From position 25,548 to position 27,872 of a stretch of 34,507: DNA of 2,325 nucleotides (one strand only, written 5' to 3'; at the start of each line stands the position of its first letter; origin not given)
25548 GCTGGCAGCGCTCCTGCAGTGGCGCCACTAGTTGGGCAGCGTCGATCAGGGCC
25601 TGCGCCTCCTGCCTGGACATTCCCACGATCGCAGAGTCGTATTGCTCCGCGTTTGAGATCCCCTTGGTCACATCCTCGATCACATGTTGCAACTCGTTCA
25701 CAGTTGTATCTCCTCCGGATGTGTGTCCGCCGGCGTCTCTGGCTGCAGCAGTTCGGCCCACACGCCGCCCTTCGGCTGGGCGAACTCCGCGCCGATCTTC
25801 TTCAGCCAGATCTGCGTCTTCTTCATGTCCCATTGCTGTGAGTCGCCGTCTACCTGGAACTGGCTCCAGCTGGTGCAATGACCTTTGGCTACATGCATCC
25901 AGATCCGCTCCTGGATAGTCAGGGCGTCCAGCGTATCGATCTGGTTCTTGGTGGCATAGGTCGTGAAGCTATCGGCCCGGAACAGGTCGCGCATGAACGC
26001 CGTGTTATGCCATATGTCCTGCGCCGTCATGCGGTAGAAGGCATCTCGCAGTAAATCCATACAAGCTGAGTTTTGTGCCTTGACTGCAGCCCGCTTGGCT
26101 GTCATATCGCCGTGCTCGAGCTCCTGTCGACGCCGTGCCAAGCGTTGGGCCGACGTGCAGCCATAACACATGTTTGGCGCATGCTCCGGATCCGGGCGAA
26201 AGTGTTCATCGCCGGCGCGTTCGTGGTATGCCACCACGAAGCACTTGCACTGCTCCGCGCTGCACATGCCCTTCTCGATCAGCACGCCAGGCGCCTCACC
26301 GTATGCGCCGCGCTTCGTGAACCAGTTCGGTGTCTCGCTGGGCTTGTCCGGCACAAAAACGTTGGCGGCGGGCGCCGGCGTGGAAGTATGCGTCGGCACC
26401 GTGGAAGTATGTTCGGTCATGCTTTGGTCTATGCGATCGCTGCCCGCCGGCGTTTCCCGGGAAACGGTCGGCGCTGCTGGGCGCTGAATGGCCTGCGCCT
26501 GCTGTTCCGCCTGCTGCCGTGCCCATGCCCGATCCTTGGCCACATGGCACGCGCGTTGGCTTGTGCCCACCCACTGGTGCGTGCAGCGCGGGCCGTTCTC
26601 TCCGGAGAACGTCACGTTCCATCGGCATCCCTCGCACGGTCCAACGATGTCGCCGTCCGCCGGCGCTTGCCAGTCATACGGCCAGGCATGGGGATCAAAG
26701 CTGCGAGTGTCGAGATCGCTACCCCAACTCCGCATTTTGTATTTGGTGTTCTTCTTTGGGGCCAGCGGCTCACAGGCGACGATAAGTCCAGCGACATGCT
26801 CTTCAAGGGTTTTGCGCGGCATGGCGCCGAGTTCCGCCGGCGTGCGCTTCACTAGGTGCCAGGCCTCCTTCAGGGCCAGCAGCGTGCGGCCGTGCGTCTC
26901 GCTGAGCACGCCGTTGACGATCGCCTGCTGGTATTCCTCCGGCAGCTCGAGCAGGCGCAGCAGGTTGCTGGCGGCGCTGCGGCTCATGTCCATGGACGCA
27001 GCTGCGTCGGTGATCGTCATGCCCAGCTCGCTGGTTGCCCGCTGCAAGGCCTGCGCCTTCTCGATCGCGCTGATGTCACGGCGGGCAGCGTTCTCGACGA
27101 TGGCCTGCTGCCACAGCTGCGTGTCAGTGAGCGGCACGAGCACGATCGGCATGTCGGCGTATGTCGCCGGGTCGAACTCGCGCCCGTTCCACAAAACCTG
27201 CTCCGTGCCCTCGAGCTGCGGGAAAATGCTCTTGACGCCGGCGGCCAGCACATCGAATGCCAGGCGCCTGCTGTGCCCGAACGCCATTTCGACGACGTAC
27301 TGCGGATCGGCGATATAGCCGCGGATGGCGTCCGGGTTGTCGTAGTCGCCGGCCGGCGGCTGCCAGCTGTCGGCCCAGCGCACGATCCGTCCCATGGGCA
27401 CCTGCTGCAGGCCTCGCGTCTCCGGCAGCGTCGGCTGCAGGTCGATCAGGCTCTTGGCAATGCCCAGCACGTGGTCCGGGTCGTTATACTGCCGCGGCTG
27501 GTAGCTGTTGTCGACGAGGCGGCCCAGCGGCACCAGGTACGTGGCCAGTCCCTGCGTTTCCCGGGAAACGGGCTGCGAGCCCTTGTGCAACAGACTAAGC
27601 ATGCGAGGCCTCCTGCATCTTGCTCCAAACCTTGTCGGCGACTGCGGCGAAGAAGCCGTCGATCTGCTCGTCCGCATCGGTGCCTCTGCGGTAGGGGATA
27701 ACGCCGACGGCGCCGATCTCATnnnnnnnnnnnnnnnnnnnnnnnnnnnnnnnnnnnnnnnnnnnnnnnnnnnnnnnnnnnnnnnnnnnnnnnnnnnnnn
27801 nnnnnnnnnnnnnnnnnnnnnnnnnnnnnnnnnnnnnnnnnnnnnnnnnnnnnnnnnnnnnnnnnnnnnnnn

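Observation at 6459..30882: Five perfect copies of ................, a parS/NBS hybrid palindrome, dispersed around a phage genome that encodes ParA and ParB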

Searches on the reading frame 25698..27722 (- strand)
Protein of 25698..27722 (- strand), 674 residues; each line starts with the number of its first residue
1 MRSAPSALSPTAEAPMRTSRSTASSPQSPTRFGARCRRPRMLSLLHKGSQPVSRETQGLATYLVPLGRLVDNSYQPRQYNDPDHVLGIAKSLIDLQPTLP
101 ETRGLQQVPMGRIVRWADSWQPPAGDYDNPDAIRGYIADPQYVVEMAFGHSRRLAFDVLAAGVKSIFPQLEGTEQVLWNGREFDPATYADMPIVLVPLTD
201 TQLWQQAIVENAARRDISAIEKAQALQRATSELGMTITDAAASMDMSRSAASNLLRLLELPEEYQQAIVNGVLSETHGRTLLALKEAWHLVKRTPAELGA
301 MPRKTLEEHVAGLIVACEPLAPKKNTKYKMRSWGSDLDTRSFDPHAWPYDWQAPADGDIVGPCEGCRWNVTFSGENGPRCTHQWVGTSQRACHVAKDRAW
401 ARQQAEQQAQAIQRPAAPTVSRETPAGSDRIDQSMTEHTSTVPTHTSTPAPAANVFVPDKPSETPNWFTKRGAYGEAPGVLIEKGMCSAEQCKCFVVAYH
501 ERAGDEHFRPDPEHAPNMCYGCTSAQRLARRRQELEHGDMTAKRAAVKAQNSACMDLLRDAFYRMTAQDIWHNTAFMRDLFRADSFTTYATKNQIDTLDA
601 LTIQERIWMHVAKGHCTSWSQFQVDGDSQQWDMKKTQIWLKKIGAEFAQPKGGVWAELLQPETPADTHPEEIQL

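Call 5: search_protein_families(library=pfam, proteins=[window:25698-27722:-], max_evalue=0.01)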
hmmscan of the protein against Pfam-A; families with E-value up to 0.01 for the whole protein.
window:25698-27722:- (674 aa): 1 family
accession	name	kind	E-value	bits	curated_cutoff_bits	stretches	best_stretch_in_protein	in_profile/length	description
PF17762.8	HTH_ParB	-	1.1e-18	67.7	22.6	1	216-287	2-73/102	ParB HTH domain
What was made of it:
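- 25698..27602 (-): parB, 634 aa. It has a ParB/Srx-type N-domain (NxYQPR, GLQQxP, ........, ENAARRD), a ParB helix-turn-helix (HTH) with R-L-E-T at the specificity positions, a low-complexity linker, and a novel Cys-rich C-terminal half. Pfam HTH_ParB E=1e-18 (call 5).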

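Call 7: search_dna_similar(query=window:25698-27602:-, collection=phages, mode=protein, max_rows=30)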
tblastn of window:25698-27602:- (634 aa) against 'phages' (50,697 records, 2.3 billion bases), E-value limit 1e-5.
No match.

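Call 11: find_homologous_proteins(query=window:25698-27602:-)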
Query window:25698-27602:- (634 aa): 25 proteins with E <= 0.001 among 8000 candidates.
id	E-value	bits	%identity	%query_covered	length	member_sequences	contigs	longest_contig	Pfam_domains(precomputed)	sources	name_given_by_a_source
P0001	0.0e+0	1487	100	100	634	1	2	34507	PF17762.9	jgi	jgi:hypothetical protein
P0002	0.0e+0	1123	76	100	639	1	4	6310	PF17762.9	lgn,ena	-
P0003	0.0e+0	1083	74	100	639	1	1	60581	PF17762.9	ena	-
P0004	0.0e+0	1059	72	100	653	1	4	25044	PF17762.9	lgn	-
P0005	5.2e-298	1008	69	100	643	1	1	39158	PF17762.9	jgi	-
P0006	6.5e-289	978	69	100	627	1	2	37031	PF17762.9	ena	-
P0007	7.7e-258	876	63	100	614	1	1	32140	PF17762.9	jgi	jgi:ParB-like chromosome segregation protein Spo0J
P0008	7.7e-222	757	55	97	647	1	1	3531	PF17762.9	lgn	-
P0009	1.1e-221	756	57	97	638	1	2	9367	PF17762.9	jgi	jgi:hypothetical protein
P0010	6.8e-215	734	55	97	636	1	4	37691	PF17762.9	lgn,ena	-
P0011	1.5e-212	726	53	97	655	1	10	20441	PF17762.9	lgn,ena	-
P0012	3.8e-203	695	54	96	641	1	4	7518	PF17762.9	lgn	-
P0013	2.2e-184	633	48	98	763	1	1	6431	PF17762.9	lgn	-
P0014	2.4e-138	481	41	96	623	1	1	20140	PF17762.9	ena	-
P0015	4.2e-137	477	40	96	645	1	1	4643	PF17762.9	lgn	-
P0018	5.1e-93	331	34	95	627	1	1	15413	PF17762.9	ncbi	-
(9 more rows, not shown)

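Call 15: find_related_loci(query=A2, collection=viral_contigs, flank=10000)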
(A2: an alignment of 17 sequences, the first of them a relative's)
Query A2 (634 aa) in viral_contigs; peptide patterns used: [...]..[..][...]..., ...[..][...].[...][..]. (x = any residue, [..] = any of these).
105 stretches matched a pattern; 5 encode a relative of the query (tblastn E <= 1e-3); 5 distinct loci.
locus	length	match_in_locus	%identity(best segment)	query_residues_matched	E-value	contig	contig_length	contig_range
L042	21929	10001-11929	69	1-634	0e+0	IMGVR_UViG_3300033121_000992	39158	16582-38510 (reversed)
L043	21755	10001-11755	40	1-604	2e-133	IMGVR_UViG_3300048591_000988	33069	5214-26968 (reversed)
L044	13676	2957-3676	48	1-246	1e-65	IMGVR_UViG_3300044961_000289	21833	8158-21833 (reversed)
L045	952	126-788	33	6-247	2e-33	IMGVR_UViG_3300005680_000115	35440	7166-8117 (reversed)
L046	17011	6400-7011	29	32-251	8e-13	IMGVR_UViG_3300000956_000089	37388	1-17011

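Call 16: find_encoding_contigs(protein=P0003, flank=10000, max_places=1)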
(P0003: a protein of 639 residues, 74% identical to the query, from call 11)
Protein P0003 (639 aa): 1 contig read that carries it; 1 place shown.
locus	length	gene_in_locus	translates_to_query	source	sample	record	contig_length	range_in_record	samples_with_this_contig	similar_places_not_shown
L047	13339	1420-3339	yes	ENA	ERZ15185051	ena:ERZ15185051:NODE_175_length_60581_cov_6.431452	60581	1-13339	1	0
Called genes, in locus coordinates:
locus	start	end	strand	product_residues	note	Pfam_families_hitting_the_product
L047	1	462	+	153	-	?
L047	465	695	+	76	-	-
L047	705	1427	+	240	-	PF00142:Fer4_NifH (faint), PF01656:CbiA, PF06564:CBP_BcsQ (faint), PF13614:AAA_31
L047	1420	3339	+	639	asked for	PF17762:HTH_ParB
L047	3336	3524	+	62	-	-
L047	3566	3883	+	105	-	-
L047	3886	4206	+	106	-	-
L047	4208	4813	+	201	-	-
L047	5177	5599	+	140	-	-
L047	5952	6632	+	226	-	PF12686:DUF3800 (weak)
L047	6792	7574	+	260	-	PF20247:DUF6602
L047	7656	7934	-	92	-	-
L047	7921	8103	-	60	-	-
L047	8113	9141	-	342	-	-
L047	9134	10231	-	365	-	PF14594:Sipho_Gp37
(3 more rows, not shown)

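Call 17: find_encoding_contigs(protein=P0006, flank=10000, max_places=1)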
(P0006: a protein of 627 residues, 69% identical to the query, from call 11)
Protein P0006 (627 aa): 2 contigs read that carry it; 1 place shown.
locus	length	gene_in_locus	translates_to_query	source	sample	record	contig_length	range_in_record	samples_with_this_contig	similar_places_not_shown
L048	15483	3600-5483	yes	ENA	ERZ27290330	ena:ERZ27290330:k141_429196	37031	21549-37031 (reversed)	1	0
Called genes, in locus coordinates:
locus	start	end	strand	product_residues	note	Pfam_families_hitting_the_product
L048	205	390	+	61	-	-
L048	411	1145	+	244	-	-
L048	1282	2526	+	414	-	-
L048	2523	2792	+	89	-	-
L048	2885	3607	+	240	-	PF00142:Fer4_NifH (faint), PF01656:CbiA, PF13614:AAA_31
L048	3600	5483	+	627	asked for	PF17762:HTH_ParB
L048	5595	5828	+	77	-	-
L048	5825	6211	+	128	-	-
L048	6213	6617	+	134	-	-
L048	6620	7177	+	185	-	-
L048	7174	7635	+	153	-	-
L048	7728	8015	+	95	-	-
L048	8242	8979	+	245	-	-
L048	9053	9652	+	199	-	-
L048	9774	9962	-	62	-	-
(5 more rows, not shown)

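Call 18: find_encoding_contigs(protein=P0007, flank=10000, max_places=1)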
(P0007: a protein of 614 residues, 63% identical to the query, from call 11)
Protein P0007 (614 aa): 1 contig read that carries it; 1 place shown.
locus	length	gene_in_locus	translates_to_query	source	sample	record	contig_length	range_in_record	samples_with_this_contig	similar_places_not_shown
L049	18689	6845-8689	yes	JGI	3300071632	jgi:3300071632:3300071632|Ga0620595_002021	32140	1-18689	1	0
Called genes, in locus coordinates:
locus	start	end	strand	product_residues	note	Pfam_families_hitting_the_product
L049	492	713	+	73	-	-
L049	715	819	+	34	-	-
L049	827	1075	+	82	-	-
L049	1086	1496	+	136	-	-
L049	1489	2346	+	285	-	-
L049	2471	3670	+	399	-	-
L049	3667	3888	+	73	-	-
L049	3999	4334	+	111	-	-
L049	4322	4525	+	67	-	-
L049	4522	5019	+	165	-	-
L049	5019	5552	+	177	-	-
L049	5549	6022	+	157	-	-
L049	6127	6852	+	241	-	PF01656:CbiA, PF13614:AAA_31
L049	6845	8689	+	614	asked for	PF17762:HTH_ParB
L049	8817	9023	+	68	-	-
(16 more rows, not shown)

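Call 19: find_encoding_contigs(protein=P0010, flank=10000, max_places=1)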
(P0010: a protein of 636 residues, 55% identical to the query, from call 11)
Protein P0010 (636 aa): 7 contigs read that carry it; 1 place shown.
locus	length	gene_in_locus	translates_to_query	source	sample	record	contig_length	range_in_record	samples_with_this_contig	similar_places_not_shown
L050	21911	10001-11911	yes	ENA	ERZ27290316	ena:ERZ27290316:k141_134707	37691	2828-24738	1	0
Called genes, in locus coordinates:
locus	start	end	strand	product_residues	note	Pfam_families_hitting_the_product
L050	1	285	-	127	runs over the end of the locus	-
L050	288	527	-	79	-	-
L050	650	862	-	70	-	-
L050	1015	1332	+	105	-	-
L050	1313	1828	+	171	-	-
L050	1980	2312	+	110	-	-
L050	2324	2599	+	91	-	-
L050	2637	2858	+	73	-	-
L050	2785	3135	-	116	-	-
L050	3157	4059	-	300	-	PF00929:RNase_T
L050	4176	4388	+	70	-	PF12728:HTH_17 (faint)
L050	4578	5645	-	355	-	PF00589:Phage_integrase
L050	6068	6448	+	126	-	-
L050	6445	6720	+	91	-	-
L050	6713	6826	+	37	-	-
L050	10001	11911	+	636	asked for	PF17762:HTH_ParB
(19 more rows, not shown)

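Call 20: find_encoding_contigs(protein=P0004, flank=10000, max_places=1)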
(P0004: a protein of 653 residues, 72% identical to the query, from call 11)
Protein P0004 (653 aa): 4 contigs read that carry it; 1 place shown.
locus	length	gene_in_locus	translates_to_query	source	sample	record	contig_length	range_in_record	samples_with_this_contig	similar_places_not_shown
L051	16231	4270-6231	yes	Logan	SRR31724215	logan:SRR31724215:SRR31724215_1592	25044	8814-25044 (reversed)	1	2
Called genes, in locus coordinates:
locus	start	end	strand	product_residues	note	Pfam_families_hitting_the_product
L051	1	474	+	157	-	?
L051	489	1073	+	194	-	PF01939:NucS_C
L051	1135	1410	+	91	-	-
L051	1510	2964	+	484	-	PF01580:FtsK_SpoIIIE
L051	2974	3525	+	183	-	-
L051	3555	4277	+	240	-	PF01656:CbiA, PF06564:CBP_BcsQ (weak), PF13614:AAA_31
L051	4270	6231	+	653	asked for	PF17762:HTH_ParB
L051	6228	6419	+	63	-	-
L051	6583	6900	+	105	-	-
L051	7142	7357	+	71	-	-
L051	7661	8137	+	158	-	-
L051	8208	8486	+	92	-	-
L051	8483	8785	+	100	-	-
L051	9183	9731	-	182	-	-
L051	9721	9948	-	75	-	-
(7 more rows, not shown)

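Call 21: find_encoding_contigs(protein=P0011, flank=10000, max_places=1)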
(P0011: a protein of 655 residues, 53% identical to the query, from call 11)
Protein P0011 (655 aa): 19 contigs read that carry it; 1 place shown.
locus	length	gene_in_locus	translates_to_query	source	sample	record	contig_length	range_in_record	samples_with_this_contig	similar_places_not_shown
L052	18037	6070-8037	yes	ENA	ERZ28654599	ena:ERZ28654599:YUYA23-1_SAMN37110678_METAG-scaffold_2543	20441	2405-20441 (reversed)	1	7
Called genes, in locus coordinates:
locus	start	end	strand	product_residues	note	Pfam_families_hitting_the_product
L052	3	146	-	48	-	?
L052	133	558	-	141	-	-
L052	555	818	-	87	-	-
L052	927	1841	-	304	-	PF02899:Phage_int_SAM_1 (weak), PF00589:Phage_integrase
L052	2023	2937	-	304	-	PF02899:Phage_int_SAM_1 (weak), PF00589:Phage_integrase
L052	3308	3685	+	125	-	-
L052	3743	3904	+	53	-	-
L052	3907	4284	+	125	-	-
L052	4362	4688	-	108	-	-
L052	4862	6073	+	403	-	-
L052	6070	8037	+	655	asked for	PF17762:HTH_ParB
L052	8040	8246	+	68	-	-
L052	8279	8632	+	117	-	-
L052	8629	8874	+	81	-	-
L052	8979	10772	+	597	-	-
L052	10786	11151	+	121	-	-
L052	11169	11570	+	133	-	-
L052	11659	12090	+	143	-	-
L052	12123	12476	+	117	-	PF05973:Gp49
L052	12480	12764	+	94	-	PF13744:HTH_37, PF13560:HTH_31, PF01381:HTH_3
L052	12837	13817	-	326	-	-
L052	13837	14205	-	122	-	-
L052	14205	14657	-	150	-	-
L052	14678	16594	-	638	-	-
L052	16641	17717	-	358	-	-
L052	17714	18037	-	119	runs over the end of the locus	-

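Call 22: find_encoding_contigs(protein=P0014, flank=10000, max_places=1)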
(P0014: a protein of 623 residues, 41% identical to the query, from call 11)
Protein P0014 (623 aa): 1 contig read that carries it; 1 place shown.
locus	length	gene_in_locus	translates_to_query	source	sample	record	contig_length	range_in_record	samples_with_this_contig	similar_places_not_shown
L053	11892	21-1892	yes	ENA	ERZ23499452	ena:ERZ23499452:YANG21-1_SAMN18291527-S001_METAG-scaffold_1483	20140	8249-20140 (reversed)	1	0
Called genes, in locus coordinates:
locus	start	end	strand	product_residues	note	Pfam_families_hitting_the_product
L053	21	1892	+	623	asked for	PF17762:HTH_ParB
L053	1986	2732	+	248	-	-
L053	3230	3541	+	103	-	-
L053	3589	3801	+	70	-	-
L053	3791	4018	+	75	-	-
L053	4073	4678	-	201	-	-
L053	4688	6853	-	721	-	-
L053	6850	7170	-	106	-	-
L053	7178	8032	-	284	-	-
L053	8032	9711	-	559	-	-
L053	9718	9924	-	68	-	-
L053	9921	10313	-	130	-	-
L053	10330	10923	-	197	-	PF25681:Phage_TTP_17, PF27730:UCP028589 (faint)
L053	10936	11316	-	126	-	PF11367:Tail_completion_gp17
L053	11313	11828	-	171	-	PF04883:HK97-gp10_like (weak)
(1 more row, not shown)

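Call 23: find_encoding_contigs(protein=P0018, flank=10000, max_places=1)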
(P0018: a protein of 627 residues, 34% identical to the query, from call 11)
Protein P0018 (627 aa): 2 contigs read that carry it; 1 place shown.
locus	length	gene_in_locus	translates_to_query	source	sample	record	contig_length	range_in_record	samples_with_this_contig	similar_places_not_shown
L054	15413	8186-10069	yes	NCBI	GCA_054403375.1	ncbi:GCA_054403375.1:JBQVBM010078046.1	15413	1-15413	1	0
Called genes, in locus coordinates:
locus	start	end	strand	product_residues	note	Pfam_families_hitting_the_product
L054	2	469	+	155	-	?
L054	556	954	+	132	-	-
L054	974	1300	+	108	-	-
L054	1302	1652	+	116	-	-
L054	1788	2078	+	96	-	-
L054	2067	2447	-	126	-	PF10711:DUF2513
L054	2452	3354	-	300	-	PF08797:HIRAN (faint)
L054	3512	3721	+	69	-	PF12728:HTH_17 (weak)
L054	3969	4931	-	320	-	PF00589:Phage_integrase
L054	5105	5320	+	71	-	-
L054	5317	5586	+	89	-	-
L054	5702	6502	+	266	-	-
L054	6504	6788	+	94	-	-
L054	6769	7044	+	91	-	-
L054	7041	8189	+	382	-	-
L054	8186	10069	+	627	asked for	PF17762:HTH_ParB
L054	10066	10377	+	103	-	-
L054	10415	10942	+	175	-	-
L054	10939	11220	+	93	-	-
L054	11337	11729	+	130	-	-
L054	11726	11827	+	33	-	-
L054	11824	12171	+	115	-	-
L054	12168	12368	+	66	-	-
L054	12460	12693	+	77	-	-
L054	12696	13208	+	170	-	-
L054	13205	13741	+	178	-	-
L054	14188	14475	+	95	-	-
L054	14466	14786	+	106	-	-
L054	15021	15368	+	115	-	PF01844:HNH, PF14279:HNH_5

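Call 32: search_protein_families(library=phrogs, proteins=[window:25698-27602:-], max_evalue=0.001)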
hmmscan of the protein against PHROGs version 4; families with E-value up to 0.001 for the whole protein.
window:25698-27602:- (634 aa): 2 families
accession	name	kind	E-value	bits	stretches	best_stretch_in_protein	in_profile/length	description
phrog_3264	-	DNA, RNA and nucleotide metabolism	5.6e-06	27.2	1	158-225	125-192/337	ParB-like partition protein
phrog_4715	-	DNA, RNA and nucleotide metabolism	1.9e-05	24.3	1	147-265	213-343/630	ParB-like partition protein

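Call 54: predict_structure(alignment_id=A2)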
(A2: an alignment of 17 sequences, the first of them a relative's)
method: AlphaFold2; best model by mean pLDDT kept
length: 634 residues; sequences in the alignment: 17
mean_pLDDT: 72.7   pTM: 0.49
mean pLDDT of the five models: 72.7, 71.0, 69.1, 68.6, 68.0
residues with pLDDT >= 90: 182; 70-90: 223; 50-70: 86; < 50: 143
segments of 3 or more residues with pLDDT < 50: 1-15, 345-349, 375-427, 429-439, 445-465, 472-488, 622-634
pLDDT, mean of each block of 10 residues (from residue 1): 33 51 92 79 90 90 89 91 91 93 91 93 91 78 89 92 89 81 92 92 91 94 93 93 89 92 93 86 86 70 74 62 62 86 53 72 76 50 34 30 28 37 47 44 47 44 48 42 43 59 83 89 78 86 61 71 85 86 75 90 73 64 42 31
secondary structure, 60 per line:
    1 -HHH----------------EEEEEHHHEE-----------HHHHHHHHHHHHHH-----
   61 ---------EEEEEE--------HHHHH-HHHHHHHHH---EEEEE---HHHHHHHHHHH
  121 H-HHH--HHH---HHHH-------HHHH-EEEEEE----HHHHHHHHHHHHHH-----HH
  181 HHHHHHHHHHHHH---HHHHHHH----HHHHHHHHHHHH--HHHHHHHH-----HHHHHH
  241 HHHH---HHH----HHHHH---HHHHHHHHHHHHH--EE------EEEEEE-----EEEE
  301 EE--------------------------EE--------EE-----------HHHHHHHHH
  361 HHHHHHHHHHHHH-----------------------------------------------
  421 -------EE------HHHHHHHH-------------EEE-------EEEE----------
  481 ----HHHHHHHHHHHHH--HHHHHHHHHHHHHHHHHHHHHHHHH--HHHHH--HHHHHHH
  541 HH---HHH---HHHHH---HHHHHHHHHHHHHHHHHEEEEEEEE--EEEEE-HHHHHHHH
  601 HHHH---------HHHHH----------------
elements in order: E21-25 H42-55 E70-75 H84-88 H90-98 E102-106 H110-121 H134-137 H145-148 E150-155 H160-173 H179-193 H197-203 H208-219 H222-229 H235-244 H255-259 H263-275 E286-291 E297-302 H352-373 H436-443 E457-459 E467-470 H485-497 H500-524 H527-531 H534-542 H552-556 H560-576 E577-584 E587-591 H593-604 H614-618
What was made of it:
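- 25698..27602 (-): AlphaFold2 pLDDT about 90 for aa 20-290 (call 54).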
